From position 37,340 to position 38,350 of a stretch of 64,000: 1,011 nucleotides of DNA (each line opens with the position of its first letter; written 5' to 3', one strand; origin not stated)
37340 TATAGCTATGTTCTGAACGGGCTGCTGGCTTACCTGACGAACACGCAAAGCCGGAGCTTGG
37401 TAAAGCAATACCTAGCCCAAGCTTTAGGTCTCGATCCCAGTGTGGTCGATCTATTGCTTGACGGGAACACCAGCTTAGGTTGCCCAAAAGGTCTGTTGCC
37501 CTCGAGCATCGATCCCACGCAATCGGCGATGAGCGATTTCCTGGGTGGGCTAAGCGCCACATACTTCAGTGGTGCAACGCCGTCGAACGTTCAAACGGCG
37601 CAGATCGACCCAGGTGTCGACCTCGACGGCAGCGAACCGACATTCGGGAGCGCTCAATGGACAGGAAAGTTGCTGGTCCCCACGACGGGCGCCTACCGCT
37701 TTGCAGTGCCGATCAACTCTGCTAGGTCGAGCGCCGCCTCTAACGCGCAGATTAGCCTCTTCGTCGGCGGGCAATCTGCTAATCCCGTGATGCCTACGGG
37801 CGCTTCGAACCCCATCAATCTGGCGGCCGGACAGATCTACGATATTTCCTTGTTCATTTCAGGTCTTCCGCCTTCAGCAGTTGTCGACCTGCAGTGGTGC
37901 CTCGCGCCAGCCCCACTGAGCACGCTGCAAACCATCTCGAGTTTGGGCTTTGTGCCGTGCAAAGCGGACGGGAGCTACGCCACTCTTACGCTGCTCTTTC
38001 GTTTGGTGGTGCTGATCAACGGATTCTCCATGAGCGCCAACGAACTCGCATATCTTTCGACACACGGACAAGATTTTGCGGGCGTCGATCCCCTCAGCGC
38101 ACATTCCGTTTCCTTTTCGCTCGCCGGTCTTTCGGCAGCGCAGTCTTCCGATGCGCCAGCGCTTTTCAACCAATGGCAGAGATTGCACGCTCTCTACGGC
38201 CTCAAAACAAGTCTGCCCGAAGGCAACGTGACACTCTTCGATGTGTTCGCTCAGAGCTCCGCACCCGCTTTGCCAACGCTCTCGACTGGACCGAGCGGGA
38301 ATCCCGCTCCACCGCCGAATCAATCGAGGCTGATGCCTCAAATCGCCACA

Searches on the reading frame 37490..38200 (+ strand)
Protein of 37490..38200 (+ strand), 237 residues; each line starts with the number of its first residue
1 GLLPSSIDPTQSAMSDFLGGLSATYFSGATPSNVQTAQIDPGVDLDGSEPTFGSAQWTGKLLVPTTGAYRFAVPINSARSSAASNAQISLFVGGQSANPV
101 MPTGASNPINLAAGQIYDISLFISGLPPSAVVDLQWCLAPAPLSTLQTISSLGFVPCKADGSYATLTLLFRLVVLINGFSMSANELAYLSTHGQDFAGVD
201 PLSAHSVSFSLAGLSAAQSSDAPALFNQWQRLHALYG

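Call 55: search_protein_families(library=pfam, proteins=[window:37490-38200:+], max_evalue=1)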
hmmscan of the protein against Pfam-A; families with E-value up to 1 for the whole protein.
window:37490-38200:+ (237 aa): 2 families
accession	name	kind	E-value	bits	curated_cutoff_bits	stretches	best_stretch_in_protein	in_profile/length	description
PF07691.17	PA14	-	0.0001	22.5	24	1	47-74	40-67/147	PA14 domain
PF13290.12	CHB_HEX_C_1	-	0.028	14.8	22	1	45-74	27-56/67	Chitobiase/beta-hexosaminidase C-terminal domain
